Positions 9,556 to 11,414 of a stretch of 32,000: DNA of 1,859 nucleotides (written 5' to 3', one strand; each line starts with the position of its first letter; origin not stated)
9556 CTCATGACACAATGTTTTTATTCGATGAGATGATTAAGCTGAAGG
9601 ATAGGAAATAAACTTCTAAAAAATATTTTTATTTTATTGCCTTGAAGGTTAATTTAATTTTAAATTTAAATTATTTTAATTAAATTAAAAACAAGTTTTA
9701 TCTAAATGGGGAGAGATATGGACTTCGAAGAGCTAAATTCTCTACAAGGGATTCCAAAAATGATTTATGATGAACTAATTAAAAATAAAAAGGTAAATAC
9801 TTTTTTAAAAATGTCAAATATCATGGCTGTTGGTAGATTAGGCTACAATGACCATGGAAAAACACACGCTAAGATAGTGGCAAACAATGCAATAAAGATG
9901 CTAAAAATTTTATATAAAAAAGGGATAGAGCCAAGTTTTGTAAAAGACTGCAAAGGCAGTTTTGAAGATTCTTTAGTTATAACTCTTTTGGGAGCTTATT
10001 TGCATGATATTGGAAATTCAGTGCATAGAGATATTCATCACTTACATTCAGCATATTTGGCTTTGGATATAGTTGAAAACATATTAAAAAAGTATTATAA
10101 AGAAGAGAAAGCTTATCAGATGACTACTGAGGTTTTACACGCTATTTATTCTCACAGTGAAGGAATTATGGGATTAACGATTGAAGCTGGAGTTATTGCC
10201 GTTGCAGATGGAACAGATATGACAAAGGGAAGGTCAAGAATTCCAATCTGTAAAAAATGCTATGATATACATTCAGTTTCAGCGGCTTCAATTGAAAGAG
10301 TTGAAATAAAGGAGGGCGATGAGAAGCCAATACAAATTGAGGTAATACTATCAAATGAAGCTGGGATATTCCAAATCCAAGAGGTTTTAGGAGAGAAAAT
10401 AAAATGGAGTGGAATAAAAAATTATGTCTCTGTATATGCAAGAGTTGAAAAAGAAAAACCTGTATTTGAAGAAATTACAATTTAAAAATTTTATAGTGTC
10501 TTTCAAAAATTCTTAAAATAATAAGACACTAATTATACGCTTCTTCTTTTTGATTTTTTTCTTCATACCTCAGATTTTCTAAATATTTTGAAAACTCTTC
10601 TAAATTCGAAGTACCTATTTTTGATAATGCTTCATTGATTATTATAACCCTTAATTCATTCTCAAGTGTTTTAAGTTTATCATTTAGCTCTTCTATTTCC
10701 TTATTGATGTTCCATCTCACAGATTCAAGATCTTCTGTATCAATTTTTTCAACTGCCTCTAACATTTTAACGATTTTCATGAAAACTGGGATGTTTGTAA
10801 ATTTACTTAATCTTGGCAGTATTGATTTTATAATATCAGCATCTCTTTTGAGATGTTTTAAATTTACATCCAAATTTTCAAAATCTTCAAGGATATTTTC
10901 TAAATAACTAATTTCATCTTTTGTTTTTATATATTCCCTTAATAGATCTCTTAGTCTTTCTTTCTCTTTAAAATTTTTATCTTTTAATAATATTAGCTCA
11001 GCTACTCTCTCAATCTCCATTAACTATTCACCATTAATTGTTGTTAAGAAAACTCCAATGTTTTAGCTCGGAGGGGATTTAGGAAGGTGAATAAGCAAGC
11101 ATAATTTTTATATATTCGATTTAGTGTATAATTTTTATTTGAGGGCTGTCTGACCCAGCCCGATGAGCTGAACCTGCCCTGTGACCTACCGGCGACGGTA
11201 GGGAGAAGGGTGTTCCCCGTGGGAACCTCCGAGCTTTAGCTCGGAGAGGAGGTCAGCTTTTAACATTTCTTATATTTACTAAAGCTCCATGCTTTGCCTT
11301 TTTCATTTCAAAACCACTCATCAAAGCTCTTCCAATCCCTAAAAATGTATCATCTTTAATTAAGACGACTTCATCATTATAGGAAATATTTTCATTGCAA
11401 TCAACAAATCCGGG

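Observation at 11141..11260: Unassigned GC-rich multi-hairpin RNA gene, convergent with and overlapping the arcS stop codon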

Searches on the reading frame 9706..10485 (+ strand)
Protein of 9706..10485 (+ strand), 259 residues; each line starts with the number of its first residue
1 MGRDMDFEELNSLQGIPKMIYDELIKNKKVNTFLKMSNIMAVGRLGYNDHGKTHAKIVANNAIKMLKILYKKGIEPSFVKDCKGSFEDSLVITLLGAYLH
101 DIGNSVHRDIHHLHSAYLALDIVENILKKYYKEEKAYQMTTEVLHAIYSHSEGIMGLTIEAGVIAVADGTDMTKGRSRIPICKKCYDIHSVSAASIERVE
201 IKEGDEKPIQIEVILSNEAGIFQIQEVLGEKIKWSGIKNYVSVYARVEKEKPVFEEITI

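Call 15: search_protein_families(library=pfam, proteins=[window:9706-10485:+])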
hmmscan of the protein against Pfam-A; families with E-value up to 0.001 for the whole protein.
window:9706-10485:+ (259 aa): 2 families
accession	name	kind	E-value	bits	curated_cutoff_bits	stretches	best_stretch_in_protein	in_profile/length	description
PF01966.28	HD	-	6e-10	39.9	22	1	65-172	15-115/116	HD domain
PF21447.3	Ppx-GppA_III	-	0.00082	19.7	27.3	0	53-118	18-75/177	Ppx/GppA phosphatase, domain III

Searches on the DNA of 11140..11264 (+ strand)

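Call 65: build_rna_model(alignment_id=A4, structure=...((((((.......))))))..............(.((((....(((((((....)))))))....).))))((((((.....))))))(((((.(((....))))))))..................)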
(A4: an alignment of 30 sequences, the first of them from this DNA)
Model R1 built from alignment A4 (30 sequences, 130 columns); structure: as given.
model positions 125; base pairs 32; branch points 3; effective number of sequences 1.59; information 0.591 bits per position. Calibrated on 0.2 Mb of random sequence (short: E-values are rough).
structure used (alignment columns):
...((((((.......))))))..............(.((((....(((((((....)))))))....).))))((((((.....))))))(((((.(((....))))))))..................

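Call 66: search_with_rna_model(model_id=R1, sources=[window, L002, L011, L014, L017, L021, L022, L024, L025, L030, L031, L032, L033, L036, L037, L038, L039, L041, L042, L044, L047, L057, L060, L061, L063, L064, L065, L068, L071, L072, L075, L076, L077, L087, L090, L091, L092, L093, L095, L096, L100, L104, L107, L109, L111, L112, L114, L115, L116, L118, L121, L122, L124, L128, L129, L131, L134, L135, L137, L141, L142, L146, L149, L151, L152, L153, L043, L050, L058, L070, L081, L098, L106, L136], max_evalue=0.001, make_alignment=true)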
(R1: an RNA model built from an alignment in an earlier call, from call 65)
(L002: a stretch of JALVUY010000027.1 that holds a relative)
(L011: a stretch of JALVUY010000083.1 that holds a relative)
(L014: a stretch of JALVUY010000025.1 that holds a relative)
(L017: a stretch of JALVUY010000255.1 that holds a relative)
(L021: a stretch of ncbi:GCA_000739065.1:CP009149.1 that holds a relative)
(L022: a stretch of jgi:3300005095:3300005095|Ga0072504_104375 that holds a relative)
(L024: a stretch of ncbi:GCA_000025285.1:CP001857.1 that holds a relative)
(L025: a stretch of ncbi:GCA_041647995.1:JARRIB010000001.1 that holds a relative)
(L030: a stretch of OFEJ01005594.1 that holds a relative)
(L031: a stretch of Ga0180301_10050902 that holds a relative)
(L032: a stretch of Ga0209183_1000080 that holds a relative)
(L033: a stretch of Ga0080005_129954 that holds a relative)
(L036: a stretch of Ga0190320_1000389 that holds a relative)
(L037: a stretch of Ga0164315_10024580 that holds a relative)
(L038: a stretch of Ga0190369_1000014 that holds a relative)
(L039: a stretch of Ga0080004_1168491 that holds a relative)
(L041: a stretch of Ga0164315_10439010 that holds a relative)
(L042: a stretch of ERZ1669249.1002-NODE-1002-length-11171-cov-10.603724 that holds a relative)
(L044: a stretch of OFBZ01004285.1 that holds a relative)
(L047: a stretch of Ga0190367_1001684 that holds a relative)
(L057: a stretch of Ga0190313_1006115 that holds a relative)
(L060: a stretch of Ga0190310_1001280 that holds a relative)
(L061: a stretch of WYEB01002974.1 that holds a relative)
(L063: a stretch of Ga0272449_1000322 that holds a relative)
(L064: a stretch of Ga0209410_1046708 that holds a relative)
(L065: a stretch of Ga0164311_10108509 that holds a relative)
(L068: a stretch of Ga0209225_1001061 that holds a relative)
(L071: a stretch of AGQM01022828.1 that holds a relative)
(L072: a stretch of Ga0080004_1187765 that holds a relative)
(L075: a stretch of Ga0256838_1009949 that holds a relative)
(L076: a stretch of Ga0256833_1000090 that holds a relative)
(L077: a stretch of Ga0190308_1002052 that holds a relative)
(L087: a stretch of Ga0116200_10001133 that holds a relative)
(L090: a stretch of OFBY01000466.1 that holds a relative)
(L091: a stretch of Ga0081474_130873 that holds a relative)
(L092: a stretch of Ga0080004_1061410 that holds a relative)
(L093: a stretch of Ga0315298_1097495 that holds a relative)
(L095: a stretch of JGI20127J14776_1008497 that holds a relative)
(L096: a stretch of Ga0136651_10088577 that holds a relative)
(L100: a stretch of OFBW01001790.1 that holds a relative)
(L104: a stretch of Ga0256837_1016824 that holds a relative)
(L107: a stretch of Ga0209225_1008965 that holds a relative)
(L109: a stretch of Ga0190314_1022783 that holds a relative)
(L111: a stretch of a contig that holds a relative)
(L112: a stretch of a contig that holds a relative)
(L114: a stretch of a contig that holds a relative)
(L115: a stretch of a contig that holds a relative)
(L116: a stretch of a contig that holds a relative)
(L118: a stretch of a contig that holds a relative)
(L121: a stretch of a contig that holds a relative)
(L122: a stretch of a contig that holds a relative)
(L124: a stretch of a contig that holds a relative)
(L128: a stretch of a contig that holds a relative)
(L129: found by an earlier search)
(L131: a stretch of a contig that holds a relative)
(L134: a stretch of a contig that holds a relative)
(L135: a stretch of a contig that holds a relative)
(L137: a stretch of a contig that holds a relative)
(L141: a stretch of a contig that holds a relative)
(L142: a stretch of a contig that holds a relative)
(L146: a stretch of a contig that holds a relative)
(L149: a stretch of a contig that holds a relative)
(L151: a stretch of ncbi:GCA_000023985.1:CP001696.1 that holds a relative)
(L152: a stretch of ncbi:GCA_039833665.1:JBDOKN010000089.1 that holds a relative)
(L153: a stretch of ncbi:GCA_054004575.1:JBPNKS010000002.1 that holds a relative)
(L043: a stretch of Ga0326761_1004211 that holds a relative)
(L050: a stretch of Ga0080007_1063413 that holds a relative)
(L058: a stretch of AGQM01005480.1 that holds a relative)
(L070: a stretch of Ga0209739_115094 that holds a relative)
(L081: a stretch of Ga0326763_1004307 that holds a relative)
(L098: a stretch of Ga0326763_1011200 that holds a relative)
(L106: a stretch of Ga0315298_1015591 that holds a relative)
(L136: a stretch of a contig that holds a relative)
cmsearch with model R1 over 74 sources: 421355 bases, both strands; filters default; matches with E-value up to 0.001: 82.
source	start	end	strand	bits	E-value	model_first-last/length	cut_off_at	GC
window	11140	11264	+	129.5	9.5e-33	1-125/125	no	0.61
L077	743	866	-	127.5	3.2e-32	1-125/125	no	0.67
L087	5244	5368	-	127.5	3.3e-32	1-125/125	no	0.62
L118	6888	7012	+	127.3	3.6e-32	1-125/125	no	0.62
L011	3876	3999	+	124.9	1.6e-31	1-125/125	no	0.61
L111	292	418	+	124.4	2.3e-31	1-125/125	no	0.64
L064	30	153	+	123.8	3.3e-31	1-125/125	no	0.67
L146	1306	1431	+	122.4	7.8e-31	1-125/125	no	0.69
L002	4477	4601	-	121.9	1e-30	1-125/125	no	0.61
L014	2704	2828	+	121.7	1.2e-30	1-125/125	no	0.64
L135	1385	1511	-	121.5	1.4e-30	1-125/125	no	0.64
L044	701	823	+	120.5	2.5e-30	1-125/125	no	0.64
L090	3839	3961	+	119.7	4.2e-30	1-125/125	no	0.65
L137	4298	4424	-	119.6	4.3e-30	1-125/125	no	0.62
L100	1373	1495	-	119.2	5.5e-30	1-125/125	no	0.66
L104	1012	1134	-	119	6.5e-30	1-125/125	no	0.59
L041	100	227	+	118.6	8.1e-30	1-125/125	no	0.64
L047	12273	12399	-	117.8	1.4e-29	1-125/125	no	0.59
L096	1352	1473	+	117.4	1.8e-29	1-125/125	no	0.64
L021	2753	2876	-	117.3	1.9e-29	1-125/125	no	0.57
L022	2805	2927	-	115.6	5.3e-29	1-125/125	no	0.6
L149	1431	1557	+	114.2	1.3e-28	1-125/125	no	0.65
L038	11470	11597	+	113.5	1.9e-28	1-125/125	no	0.66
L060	2099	2225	-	112.2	4.4e-28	1-125/125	no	0.65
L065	1086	1212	-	112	5e-28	1-125/125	no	0.65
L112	1627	1748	+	110.8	1.1e-27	1-125/125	no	0.66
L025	2826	2946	-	110.5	1.3e-27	1-125/125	no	0.68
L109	1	119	+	106.7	1.3e-26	4-125/125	5'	0.68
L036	1467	1593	+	105.5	2.7e-26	1-125/125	no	0.65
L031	545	671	-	105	3.8e-26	1-125/125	no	0.63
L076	204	331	+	104.9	3.9e-26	1-125/125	no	0.67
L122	639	760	+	103.4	1.1e-25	1-125/125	no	0.66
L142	891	1006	-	103.1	1.2e-25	7-125/125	5'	0.64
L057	981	1116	+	101.6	3.1e-25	1-125/125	no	0.63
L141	2733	2857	-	95.5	1.4e-23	1-125/125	no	0.52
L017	1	97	+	95.1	1.8e-23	30-125/125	5'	0.6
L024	2842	2947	-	94.5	2.5e-23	1-125/125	no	0.58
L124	1304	1429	+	86.8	3e-21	1-125/125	no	0.52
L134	6637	6742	+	48.6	6e-11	1-125/125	no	0.62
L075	2618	2721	-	45.8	3.4e-10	1-125/125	no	0.59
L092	4186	4304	+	44.8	6.2e-10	1-125/125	no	0.61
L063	12075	12153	+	44.3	8.6e-10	1-125/125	no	0.61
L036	1605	1667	+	44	1e-09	1-125/125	no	0.62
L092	1702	1824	-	43.3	1.6e-09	1-125/125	no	0.72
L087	9403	9537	-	42.9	2e-09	1-125/125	no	0.61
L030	464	544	-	42.1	3.3e-09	1-125/125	no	0.64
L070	21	152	-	41.3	5.5e-09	1-125/125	no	0.73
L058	1642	1742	+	40.6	8.4e-09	1-125/125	no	0.7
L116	4427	4517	-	40.3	1e-08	1-125/125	no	0.65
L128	1471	1561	-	40.3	1e-08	1-125/125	no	0.65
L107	6151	6231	-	39.2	2.1e-08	1-125/125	no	0.59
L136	5622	5753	-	39.1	2.2e-08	1-125/125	no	0.75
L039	109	188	-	38.6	3e-08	1-125/125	no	0.56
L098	149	235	-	37.9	4.7e-08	1-125/125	no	0.68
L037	4661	4783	-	37.8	5e-08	1-125/125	no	0.4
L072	378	495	+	37.7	5.3e-08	1-125/125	no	0.58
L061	3203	3313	-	37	7.9e-08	1-125/125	no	0.57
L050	2636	2757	+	36.6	1.1e-07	1-125/125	no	0.73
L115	1571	1650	+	36.5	1.1e-07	1-125/125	no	0.57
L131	8735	8819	-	36.2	1.3e-07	1-125/125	no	0.66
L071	10158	10227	-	35.8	1.7e-07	1-125/125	no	0.66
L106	5706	5837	-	35.5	2.1e-07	1-125/125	no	0.72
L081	2452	2573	+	34.9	3e-07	1-125/125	no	0.77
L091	1103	1213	+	34.4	4e-07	1-125/125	no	0.59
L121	7013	7123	-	34.4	4.1e-07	1-125/125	no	0.69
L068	475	579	+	33.7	6.1e-07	1-125/125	no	0.51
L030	1913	1982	+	33.2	8.4e-07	1-125/125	no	0.69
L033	8060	8147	-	33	9.4e-07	1-125/125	no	0.67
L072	6669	6804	+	32.8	1.1e-06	1-125/125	no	0.55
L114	7661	7745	-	32.1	1.6e-06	1-125/125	no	0.66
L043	2579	2710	+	28.9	1.2e-05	1-125/125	no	0.74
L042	206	320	-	27.4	3.2e-05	1-125/125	no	0.5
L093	133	204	-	25.7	8.7e-05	1-125/125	no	0.72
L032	240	329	+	25.1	0.00013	1-125/125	no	0.57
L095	26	97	-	25.1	0.00013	1-125/125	no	0.74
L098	1683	1774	-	24.7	0.00016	1-125/125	no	0.47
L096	1209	1323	+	24.3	0.00021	1-125/125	no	0.46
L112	1487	1598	+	24.1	0.00025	1-125/125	no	0.6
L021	4080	4217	-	23.9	0.00027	1-125/125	no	0.4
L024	4079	4175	-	23.1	0.00044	1-125/125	no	0.52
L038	10209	10338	+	22.4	0.00071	1-125/125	no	0.54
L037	568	707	+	22.2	0.00079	1-125/125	no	0.61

Alignment A5: 82 matches aligned to the model, 275 columns, each read 5' to 3' on its own strand. Consensus structure (alignment columns), stored with it:
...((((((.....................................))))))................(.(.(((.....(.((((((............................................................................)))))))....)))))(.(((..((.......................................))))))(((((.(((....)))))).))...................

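Call 67: search_with_rna_model(model_id=R1, sources=[window, L002, L011, L014, L021, L022, L024, L025, L031, L036, L038, L041, L044, L047, L057, L060, L064, L065, L076, L077, L087, L090, L096, L100, L104, L111, L112, L118, L122, L124, L135, L137, L141, L146, L149], max_evalue=1e-18, make_alignment=true)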
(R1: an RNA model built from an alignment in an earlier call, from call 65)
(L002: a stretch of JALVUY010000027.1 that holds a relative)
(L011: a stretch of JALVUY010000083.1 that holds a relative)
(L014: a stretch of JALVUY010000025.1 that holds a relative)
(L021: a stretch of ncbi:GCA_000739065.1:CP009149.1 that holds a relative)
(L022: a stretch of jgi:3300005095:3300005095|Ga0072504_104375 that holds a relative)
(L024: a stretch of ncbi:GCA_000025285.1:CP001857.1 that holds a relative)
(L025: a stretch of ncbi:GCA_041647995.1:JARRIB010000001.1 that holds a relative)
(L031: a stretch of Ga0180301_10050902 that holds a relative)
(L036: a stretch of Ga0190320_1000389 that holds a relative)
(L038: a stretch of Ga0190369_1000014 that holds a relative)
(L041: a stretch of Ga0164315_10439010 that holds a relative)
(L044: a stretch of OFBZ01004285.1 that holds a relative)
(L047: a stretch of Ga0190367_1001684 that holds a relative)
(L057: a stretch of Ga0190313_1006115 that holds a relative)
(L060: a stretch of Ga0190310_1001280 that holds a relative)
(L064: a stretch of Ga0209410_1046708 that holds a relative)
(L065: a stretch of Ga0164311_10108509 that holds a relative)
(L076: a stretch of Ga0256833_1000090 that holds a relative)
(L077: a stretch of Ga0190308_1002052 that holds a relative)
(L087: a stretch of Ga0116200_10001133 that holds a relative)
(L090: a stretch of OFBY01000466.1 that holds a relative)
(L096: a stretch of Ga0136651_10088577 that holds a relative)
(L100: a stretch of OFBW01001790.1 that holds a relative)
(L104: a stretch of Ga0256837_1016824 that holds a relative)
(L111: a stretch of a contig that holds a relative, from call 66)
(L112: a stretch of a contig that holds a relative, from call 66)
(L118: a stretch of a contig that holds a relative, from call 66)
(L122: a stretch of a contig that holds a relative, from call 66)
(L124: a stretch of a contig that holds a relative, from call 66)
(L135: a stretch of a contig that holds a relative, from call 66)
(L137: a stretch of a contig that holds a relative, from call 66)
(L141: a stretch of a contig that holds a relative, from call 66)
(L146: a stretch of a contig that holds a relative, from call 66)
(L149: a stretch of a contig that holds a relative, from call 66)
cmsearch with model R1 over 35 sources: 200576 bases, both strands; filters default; matches with E-value up to 1e-18: 35.
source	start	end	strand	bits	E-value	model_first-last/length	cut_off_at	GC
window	11140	11264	+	129.5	4.5e-33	1-125/125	no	0.61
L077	743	866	-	127.5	1.5e-32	1-125/125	no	0.67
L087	5244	5368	-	127.5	1.6e-32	1-125/125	no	0.62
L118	6888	7012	+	127.3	1.7e-32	1-125/125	no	0.62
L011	3876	3999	+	124.9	7.8e-32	1-125/125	no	0.61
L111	292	418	+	124.4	1.1e-31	1-125/125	no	0.64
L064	30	153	+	123.8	1.6e-31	1-125/125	no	0.67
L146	1306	1431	+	122.4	3.7e-31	1-125/125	no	0.69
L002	4477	4601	-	121.9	5e-31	1-125/125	no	0.61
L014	2704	2828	+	121.7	5.7e-31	1-125/125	no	0.64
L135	1385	1511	-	121.5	6.6e-31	1-125/125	no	0.64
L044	701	823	+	120.5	1.2e-30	1-125/125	no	0.64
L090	3839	3961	+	119.7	2e-30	1-125/125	no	0.65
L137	4298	4424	-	119.6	2e-30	1-125/125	no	0.62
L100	1373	1495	-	119.2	2.6e-30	1-125/125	no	0.66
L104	1012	1134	-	119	3.1e-30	1-125/125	no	0.59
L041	100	227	+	118.6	3.9e-30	1-125/125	no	0.64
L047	12273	12399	-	117.8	6.4e-30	1-125/125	no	0.59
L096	1352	1473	+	117.4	8.3e-30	1-125/125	no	0.64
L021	2753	2876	-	117.3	8.8e-30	1-125/125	no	0.57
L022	2805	2927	-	115.6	2.5e-29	1-125/125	no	0.6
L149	1431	1557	+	114.2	6.1e-29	1-125/125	no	0.65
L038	11470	11597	+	113.5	9e-29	1-125/125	no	0.66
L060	2099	2225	-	112.2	2.1e-28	1-125/125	no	0.65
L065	1086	1212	-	112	2.4e-28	1-125/125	no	0.65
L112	1627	1748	+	110.8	5.1e-28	1-125/125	no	0.66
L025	2826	2946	-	110.5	6e-28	1-125/125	no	0.68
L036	1467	1593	+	105.5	1.3e-26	1-125/125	no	0.65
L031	545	671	-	105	1.8e-26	1-125/125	no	0.63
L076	204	331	+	104.9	1.9e-26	1-125/125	no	0.67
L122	639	760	+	103.4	5e-26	1-125/125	no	0.66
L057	981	1116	+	101.6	1.5e-25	1-125/125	no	0.63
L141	2733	2857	-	95.5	6.7e-24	1-125/125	no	0.52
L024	2842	2947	-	94.5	1.2e-23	1-125/125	no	0.58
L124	1304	1429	+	86.8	1.4e-21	1-125/125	no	0.52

Alignment A6: 35 matches aligned to the model, 153 columns, each read 5' to 3' on its own strand. Consensus structure (alignment columns), stored with it:
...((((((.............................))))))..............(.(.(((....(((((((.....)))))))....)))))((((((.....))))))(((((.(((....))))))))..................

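Call 89: search_rna_families(sources=[L043, L058, L039, L092, L134, L075, L095, L115, L098, L053], threshold=evalue, max_evalue=0.01)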
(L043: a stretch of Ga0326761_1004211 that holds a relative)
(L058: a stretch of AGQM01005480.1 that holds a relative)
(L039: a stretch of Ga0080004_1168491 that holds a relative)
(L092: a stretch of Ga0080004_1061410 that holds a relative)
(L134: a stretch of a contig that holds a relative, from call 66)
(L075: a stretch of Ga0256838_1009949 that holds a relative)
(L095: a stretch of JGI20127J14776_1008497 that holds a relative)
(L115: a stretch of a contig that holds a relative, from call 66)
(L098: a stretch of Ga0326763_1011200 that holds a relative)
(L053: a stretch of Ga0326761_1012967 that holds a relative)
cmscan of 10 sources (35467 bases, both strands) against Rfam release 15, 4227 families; matches with E-value up to 0.01: 13.
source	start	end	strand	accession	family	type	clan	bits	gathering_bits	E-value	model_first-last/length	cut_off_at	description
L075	2613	2764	-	RF00062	HgcC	Gene;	-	47.3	50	6.1e-08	1-130/130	no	HgcC family RNA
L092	4187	4309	+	RF00062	HgcC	Gene;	-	47.2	50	6.4e-08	1-130/130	no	HgcC family RNA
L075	2635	2806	-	RF02656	sot0042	Gene; sRNA;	-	46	88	5.6e-09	1-174/174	no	Sense overlapping transcript RNA 0042 (sot)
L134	6637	6747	+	RF00062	HgcC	Gene;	-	44.9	50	2.7e-07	1-130/130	no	HgcC family RNA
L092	1697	1833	-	RF00062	HgcC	Gene;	-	43.7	50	5.8e-07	1-130/130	no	HgcC family RNA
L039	126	338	-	RF02656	sot0042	Gene; sRNA;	-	40.9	88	1.8e-07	1-174/174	no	Sense overlapping transcript RNA 0042 (sot)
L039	106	276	-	RF00062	HgcC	Gene;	-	39.7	50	6.8e-06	1-130/130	no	HgcC family RNA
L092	4072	4287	+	RF02656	sot0042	Gene; sRNA;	-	37.6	88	1.7e-06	1-174/174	no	Sense overlapping transcript RNA 0042 (sot)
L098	144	279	-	RF00062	HgcC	Gene;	-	37.6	50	2.5e-05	1-130/130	no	HgcC family RNA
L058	1643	1742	+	RF00062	HgcC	Gene;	-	35.9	50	7.4e-05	1-130/130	no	HgcC family RNA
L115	1529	1654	+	RF00062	HgcC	Gene;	-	35.1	50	0.00012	1-130/130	no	HgcC family RNA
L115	1421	1633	+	RF02656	sot0042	Gene; sRNA;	-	31.1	88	0.00016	1-174/174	no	Sense overlapping transcript RNA 0042 (sot)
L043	2580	2715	+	RF00062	HgcC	Gene;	-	30.4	50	0.0022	1-130/130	no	HgcC family RNA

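Call 92: search_dna_similar(query=window:11141-11256:+, collection=plasmids, mode=distant, max_evalue=0.001, max_rows=10)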
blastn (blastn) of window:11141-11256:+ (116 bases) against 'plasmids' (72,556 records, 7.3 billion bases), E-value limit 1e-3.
No match.

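Call 93: search_dna_similar(query=window:11141-11256:+, collection=phages, mode=distant, max_evalue=0.001, max_rows=10)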
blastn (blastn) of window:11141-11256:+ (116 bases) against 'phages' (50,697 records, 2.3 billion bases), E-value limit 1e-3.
No match.
